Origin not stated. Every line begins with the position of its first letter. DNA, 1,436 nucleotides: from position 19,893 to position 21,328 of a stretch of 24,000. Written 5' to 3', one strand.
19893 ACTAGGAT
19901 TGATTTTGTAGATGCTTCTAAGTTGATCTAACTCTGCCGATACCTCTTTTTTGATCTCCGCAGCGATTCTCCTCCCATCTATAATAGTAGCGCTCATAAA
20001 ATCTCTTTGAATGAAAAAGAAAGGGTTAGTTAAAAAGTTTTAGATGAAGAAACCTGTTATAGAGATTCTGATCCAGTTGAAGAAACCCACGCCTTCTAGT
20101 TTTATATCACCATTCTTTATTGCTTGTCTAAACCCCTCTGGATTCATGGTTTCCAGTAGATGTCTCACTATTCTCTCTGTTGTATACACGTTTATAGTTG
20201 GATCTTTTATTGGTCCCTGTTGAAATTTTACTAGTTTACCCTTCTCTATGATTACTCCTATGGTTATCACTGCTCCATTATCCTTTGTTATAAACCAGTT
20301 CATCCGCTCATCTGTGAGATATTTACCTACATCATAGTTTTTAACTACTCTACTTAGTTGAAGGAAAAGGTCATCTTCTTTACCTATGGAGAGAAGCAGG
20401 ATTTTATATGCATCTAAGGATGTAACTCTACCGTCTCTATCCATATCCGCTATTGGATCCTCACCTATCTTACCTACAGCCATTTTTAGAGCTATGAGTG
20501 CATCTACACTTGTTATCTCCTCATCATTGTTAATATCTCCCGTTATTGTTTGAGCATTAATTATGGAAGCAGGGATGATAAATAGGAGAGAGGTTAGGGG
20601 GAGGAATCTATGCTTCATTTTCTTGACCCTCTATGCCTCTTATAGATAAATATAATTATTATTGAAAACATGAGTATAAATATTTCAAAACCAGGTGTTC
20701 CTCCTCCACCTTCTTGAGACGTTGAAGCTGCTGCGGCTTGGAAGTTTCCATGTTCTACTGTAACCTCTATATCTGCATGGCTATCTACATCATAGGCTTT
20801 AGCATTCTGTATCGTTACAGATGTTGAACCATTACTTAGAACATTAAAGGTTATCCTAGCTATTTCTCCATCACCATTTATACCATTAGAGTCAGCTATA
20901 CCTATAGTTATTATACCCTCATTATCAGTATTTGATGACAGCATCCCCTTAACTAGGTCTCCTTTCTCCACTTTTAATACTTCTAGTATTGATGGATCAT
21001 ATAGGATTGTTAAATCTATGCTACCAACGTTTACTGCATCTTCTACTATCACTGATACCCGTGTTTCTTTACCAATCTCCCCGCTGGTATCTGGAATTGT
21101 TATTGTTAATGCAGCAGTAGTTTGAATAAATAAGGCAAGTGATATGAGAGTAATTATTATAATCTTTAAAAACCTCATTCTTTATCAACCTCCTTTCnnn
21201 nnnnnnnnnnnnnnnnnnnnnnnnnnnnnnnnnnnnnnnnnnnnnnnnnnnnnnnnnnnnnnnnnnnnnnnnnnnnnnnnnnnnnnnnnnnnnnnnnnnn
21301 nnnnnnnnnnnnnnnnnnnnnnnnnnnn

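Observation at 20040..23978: Three-gene cohesin-dockerin operon predicted to build a self-assembling archaeal cell-surface complex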

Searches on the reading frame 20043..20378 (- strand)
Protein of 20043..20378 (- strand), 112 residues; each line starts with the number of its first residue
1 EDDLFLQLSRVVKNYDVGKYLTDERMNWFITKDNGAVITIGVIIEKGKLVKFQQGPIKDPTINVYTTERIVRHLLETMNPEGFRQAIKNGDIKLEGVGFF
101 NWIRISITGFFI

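Call 64: search_protein_representatives(alignment_id=A4)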
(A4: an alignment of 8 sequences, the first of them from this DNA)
Query: 8 sequences, 114 profile positions. Proteins with E-value up to 0.001 (for the whole library): 572; up to 1e-10: 82; up to 1e-30: 3. The best 150 are listed.
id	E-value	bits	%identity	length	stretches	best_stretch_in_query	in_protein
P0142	1.3e-38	147.8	-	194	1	1-114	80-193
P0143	2.9e-33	130.6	-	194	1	2-114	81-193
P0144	3.0e-32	127.3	-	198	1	2-111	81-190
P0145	1.3e-21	93.0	-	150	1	2-112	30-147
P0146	5.5e-17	78.1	-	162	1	19-112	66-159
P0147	6.9e-17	77.8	-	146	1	17-114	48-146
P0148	9.8e-17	77.3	-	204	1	8-114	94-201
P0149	2.8e-16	75.9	-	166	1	17-111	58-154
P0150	4.1e-16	75.3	-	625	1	21-111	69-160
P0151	1.2e-15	73.9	-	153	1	16-112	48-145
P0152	1.6e-15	73.4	-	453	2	17-114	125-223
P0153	2.5e-15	72.8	-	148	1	18-112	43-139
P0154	2.5e-15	72.8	-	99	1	57-114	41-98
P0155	3.5e-15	72.3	-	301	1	17-112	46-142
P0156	5.7e-15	71.6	-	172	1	20-112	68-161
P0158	1.6e-14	70.2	-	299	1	17-113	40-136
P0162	3.8e-14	69.0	-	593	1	19-110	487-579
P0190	4.3e-12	62.4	-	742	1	8-110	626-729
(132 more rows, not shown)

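Call 65: search_protein_families(library=pfam, proteins=[P0145, P0146, P0147, P0148, P0150, P0152, P0155, P0158, P0162, P0190], max_evalue=0.01)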
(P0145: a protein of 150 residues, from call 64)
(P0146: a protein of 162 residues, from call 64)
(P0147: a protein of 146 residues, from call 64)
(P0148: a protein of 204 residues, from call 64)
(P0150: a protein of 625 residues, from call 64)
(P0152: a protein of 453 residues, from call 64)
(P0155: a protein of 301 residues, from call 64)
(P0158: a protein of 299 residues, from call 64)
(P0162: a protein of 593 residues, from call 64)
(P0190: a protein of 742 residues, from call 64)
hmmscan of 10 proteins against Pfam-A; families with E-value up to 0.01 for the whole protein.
P0145 (150 aa): 0 families

P0146 (162 aa): 0 families

P0147 (146 aa): 0 families

P0148 (204 aa): 1 family
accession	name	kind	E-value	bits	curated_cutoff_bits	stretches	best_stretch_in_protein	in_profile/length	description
PF00404.24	Dockerin_1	-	6.8e-12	45.9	22.9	2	32-77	1-50/57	Dockerin type I domain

P0150 (625 aa): 2 families
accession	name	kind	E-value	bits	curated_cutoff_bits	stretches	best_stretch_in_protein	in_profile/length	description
PF00656.27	Peptidase_C14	-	0.0061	16.7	21.4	0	420-562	19-136/233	Caspase domain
PF01650.23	Peptidase_C13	-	0.0064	16.5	22.8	0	497-587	109-186/258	Peptidase C13 family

P0152 (453 aa): 2 families
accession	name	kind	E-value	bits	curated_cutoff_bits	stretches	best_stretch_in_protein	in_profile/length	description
PF07705.17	CARDB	-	1.5e-07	32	22.7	1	335-447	1-99/101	CARDB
PF13948.11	DUF4215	-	2.5e-06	28.1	27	1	305-331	21-46/47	Domain of unknown function (DUF4215)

P0155 (301 aa): 0 families

P0158 (299 aa): 0 families

P0162 (593 aa): 1 family
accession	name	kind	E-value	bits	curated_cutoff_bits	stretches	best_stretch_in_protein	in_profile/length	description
PF20009.4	GEVED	-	4.3e-07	31.1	24.4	1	152-228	1-77/78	GEVED domain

P0190 (742 aa): 2 families
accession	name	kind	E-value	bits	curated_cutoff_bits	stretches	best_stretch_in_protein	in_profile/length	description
PF00963.24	Cohesin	-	2e-13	51.1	24.1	1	421-513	5-108/139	Cohesin domain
PF00404.24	Dockerin_1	-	1.1e-09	38.7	22.9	1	564-611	1-52/57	Dockerin type I domain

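Call 67: list_cluster_members(proteins=[P0145, P0146, P0147, P0148, P0155, P0158, P0190, P0150, P0152, P0144])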
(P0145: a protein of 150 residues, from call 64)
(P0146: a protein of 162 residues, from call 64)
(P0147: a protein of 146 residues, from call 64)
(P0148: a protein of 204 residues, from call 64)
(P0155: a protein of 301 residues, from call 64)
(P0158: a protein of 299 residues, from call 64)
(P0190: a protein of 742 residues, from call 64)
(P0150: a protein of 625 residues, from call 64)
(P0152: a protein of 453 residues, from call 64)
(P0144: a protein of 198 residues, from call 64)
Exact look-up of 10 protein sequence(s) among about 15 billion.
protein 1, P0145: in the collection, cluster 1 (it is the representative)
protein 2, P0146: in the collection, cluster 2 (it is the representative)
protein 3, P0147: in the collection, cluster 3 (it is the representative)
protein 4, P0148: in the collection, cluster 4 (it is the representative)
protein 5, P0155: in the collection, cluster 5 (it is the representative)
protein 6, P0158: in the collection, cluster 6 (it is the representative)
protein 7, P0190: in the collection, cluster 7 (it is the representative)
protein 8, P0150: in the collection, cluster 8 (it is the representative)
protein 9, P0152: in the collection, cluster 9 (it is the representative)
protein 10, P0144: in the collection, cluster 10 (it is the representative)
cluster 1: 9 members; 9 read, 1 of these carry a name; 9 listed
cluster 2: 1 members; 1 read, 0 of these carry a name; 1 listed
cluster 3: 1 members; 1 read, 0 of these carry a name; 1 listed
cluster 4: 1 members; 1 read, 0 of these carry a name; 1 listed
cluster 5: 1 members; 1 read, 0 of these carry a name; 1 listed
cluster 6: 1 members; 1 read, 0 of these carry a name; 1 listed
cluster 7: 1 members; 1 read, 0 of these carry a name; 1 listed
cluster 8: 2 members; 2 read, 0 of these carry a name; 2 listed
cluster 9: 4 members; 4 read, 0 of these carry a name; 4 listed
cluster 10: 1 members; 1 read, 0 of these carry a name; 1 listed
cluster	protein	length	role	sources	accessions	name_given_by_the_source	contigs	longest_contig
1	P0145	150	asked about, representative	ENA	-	-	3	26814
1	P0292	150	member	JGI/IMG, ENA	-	hypothetical protein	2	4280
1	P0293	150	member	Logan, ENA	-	-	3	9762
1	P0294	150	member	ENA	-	-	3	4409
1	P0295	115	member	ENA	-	-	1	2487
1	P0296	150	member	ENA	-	-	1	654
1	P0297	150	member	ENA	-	-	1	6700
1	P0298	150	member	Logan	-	-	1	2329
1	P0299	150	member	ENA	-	-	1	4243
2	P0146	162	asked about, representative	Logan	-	-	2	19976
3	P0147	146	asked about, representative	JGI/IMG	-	-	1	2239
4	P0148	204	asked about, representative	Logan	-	-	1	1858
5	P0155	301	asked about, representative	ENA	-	-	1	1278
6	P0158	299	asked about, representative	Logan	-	-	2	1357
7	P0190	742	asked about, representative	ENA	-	-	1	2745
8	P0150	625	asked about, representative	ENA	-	-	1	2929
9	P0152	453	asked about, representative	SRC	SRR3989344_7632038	-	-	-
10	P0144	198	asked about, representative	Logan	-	-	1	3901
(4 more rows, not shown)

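Call 72: search_solved_structures(query=A5, max_evalue=10, show_alignments=2)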
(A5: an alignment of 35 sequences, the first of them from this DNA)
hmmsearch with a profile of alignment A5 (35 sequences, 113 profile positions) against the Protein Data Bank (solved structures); distinct sequences matched with E-value up to 10: 17.
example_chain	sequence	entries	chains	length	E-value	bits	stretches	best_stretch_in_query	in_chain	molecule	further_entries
3wub_A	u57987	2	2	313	0.018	17.9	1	49-99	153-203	Endo-1,4-beta-xylanase A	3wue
3wuf_A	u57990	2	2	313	0.018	17.9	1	49-99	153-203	Endo-1,4-beta-xylanase A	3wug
3i9w_A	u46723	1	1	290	0.022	17.6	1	32-109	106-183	Sensor protein torS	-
5zgn_A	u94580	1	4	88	0.48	13.4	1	19-57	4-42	KacA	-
6nag_A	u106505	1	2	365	0.51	13.3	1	16-74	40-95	Clostripain-related protein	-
2his_A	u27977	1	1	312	0.52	13.2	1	49-101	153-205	CELLULOMONAS FIMI FAMILY 10 BETA-1,4-GLYCANASE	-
1exp_A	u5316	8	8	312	0.56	13.1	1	49-101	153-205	BETA-1,4-D-GLYCANASE CEX-CD | BETA-1,4-XYLANASE | EXO-1,4-BETA-D-GLYCANASE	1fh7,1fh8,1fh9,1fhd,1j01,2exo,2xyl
3cuf_A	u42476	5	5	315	0.58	13.1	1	49-101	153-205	Exo-beta-1,4-glucanase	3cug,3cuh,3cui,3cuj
5l20_A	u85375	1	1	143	0.68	12.9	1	16-75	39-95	Clostripain-related protein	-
2pcg_A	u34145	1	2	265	0.92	12.4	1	19-70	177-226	Probable diphthine synthase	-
2hr8_A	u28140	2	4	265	0.94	12.4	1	19-70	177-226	diphthine synthase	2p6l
2el2_A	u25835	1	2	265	1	12.3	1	18-70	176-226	diphthine synthase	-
2eni_A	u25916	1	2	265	1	12.3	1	19-70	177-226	diphthine synthase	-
2eka_A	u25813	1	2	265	1.2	12.1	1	19-70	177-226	diphthine synthase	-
2e17_A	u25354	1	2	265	1.2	12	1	18-70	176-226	Probable diphthine synthase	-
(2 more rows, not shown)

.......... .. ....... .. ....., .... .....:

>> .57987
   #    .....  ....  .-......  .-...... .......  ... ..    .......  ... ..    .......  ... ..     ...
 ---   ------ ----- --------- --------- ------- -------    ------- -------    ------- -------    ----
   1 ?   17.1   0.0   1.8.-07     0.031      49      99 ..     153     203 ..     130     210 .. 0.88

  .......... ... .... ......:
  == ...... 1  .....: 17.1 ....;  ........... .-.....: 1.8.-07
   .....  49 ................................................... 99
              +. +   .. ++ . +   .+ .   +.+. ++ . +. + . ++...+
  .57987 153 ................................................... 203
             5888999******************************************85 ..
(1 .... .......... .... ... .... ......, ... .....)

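Call 76: find_encoding_contigs(protein=P0145, flank=6000, max_places=2)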
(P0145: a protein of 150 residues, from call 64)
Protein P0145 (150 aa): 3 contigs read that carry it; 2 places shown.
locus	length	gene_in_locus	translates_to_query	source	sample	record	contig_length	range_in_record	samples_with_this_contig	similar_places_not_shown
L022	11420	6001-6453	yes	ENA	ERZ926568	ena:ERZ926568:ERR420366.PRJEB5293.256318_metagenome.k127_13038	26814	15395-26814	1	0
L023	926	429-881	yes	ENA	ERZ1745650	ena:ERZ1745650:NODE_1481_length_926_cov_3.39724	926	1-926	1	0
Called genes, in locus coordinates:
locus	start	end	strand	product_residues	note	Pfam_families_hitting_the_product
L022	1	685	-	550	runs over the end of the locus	PF00920:ILVD_EDD_N, PF24877:ILV_EDD_C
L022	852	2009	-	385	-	PF00266:Aminotran_5, PF05889:SepSecS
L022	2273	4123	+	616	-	PF02776:TPP_enzyme_N, PF00205:TPP_enzyme_M, PF02775:TPP_enzyme_C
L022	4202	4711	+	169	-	PF01842:ACT, PF22629:ACT_AHAS_ss, PF13710:ACT_5, PF10369:ALS_ss_C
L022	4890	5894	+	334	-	PF00586:AIRS, PF02769:AIRS_C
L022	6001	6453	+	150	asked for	-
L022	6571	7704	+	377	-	PF02310:B12-binding, PF04055:Radical_SAM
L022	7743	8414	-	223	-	PF00589:Phage_integrase (weak)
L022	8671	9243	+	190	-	PF02796:HTH_7 (weak)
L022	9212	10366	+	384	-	PF01264:Chorismate_synt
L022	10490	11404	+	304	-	PF01791:DeoC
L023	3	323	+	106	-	?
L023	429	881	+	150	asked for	-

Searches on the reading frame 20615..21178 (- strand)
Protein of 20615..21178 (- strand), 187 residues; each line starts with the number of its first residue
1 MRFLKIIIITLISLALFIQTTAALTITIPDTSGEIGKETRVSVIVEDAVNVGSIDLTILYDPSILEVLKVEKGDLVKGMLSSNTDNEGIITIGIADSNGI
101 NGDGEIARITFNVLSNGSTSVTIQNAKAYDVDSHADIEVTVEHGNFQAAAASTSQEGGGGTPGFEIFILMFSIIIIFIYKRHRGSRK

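Call 3: search_protein_families(library=pfam, proteins=[window:20615-21178:-], max_evalue=1)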
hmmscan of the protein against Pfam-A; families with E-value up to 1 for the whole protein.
window:20615-21178:- (187 aa): 3 families
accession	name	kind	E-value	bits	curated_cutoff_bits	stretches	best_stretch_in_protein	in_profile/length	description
PF00963.24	Cohesin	-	5.9e-17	62.6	24.1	1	25-144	2-135/139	Cohesin domain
PF25291.1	CGLA_C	-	0.093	13.2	27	1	91-147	19-74/79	Lambda-carrageenase C-terminal domain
PF18565.7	Glyco_hydro2_C5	-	0.19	12.1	32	1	85-157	15-86/103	Glycoside hydrolase family 2 C-terminal domain 5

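Call 4: search_protein_families(library=ncbifam, proteins=[window:20615-21178:-], max_evalue=1)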
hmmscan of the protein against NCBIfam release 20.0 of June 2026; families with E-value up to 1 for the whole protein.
window:20615-21178:- (187 aa): 2 families
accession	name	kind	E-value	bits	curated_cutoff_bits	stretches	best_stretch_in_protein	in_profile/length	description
NF045529.2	Heimdall-CTERM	domain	0.0013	19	24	1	160-183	1-25/26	Heimdall-CTERM domain-containing surface protein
NF033507.3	Loki-CTERM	subfamily_domain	0.0042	17.3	19.9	1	162-181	2-23/27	Loki-CTERM sorting domain-containing protein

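Call 9: find_encoding_contigs(protein=window:20615-21178:-, flank=10000, max_places=6)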
Protein window:20615-21178:- (187 aa): 1 contig read that carries it; 1 place shown.
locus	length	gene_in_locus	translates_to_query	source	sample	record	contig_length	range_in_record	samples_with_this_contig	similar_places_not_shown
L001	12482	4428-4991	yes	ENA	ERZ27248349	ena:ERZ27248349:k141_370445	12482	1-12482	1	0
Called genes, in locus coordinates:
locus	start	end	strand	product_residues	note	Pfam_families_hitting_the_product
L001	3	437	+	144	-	?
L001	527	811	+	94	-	PF00404:Dockerin_1 (faint)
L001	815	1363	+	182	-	PF00963:Cohesin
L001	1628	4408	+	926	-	PF01839:FG-GAP (faint), PF13517:FG-GAP_3 (weak), PF00963:Cohesin, PF00404:Dockerin_1 (weak)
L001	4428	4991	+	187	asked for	PF00963:Cohesin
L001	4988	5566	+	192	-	PF00404:Dockerin_1 (weak)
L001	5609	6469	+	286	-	PF00763:THF_DHG_CYH, PF02882:THF_DHG_CYH_C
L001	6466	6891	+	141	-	PF01998:DUF131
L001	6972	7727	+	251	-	PF01149:Fapy_DNA_glyco (weak), PF06831:H2TH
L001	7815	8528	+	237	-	-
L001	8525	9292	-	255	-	PF01061:ABC2_membrane, PF12698:ABC2_membrane_3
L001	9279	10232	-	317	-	PF00005:ABC_tran, PF13304:AAA_21 (weak), PF13732:DrrA1-3_C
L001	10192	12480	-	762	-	?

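Call 20: search_solved_structures(query=window:20615-21178:-, max_evalue=0.01, show_alignments=1)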
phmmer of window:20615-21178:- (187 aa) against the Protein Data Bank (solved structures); distinct sequences matched with E-value up to 0.01: 5.
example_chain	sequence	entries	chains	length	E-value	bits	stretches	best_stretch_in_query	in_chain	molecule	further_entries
2xdh_A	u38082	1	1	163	1.2e-12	51.1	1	28-119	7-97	COHESIN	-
4ums_A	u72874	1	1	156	1.3e-05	28.2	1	26-121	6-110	CELLULOSOMAL ANCHORING SCAFFOLDIN B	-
1g1k_A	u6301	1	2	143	0.00014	24.9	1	22-130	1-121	SCAFFOLDING PROTEIN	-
2vn5_A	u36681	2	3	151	0.00025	24.1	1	23-130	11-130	SCAFFOLDING PROTEIN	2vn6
3l8q_A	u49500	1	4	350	0.001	22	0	21-68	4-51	Cellulosomal scaffoldin adaptor protein B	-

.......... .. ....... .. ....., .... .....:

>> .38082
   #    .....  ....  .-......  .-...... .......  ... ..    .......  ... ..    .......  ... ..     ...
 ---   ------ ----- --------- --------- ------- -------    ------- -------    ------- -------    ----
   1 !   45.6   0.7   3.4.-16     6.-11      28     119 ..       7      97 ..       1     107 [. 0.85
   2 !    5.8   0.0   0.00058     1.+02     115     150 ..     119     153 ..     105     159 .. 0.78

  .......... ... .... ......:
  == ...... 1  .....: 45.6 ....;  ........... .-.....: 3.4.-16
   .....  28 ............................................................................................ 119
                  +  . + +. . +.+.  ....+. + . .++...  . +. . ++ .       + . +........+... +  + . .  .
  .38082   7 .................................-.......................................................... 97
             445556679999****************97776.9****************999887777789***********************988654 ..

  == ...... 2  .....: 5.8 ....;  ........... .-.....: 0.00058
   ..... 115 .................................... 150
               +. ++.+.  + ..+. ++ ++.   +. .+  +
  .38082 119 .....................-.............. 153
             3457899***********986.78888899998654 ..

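Call 33: find_homologous_proteins(query=window:20615-21178:-, max_evalue=0.001)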
Query window:20615-21178:- (187 aa): 10 proteins with E <= 0.001 among 185 candidates.
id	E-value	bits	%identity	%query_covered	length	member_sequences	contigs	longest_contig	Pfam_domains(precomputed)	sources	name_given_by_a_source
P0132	1.5e-110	384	100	100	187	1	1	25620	PF00963.25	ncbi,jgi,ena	-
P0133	7.3e-76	272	75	89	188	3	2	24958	PF00963.25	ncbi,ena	-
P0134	4.1e-69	250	71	94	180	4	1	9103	PF00963.25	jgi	-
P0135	2.9e-60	221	65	89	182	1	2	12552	PF00963.25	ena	-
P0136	7.9e-58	213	68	74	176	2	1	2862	PF00963.25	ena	-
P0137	4.4e-41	158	47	89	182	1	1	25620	PF00963.25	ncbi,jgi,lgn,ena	-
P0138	1.9e-39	153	47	98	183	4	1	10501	PF00963.25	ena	-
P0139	7.9e-39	151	45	98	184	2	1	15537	PF00963.25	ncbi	-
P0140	3.0e-38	149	47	86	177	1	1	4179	PF00963.25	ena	-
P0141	2.3e-32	130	45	88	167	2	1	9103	PF00963.25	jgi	-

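Call 36: search_protein_families(library=ncbifam, proteins=[L001:815-1363:+], max_evalue=10)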
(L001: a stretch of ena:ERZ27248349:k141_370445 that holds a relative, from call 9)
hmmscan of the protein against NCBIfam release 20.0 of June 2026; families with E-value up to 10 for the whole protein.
L001:815-1363:+ (182 aa): 3 families
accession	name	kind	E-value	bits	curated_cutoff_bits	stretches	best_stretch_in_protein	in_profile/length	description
NF045529.2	Heimdall-CTERM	domain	0.0016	18.8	24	1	157-176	2-21/26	Heimdall-CTERM domain-containing surface protein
NF033507.3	Loki-CTERM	subfamily_domain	0.014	15.6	19.9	1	158-182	2-24/27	Loki-CTERM sorting domain-containing protein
NF038227.1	IcmM_DotJ_IVB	equivalog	0.086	13.2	100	1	4-59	24-79/94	type IVB secretion system protein IcmM/DotJ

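Call 45: find_encoding_contigs(protein=P0137, flank=10000, max_places=4)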
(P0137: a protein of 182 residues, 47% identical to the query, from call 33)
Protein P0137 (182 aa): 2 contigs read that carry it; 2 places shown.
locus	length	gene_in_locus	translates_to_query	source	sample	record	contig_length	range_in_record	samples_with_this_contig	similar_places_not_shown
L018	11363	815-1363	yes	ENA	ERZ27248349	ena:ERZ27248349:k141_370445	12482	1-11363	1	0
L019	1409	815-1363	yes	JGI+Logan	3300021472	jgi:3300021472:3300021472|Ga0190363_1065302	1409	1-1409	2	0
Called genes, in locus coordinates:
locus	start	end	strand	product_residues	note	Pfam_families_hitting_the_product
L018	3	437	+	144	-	?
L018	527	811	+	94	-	PF00404:Dockerin_1 (faint)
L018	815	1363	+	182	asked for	PF00963:Cohesin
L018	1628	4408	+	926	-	PF01839:FG-GAP (faint), PF13517:FG-GAP_3 (weak), PF00963:Cohesin, PF00404:Dockerin_1 (weak)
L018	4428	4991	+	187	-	PF00963:Cohesin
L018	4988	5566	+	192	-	PF00404:Dockerin_1 (weak)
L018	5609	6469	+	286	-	PF00763:THF_DHG_CYH, PF02882:THF_DHG_CYH_C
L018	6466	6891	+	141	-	PF01998:DUF131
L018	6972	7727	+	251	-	PF01149:Fapy_DNA_glyco (weak), PF06831:H2TH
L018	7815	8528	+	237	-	-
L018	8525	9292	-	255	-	PF01061:ABC2_membrane, PF12698:ABC2_membrane_3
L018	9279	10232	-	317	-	PF00005:ABC_tran, PF13304:AAA_21 (weak), PF13732:DrrA1-3_C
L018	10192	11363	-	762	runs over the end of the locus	?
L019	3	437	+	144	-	?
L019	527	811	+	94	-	PF00404:Dockerin_1 (faint)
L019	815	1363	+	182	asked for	PF00963:Cohesin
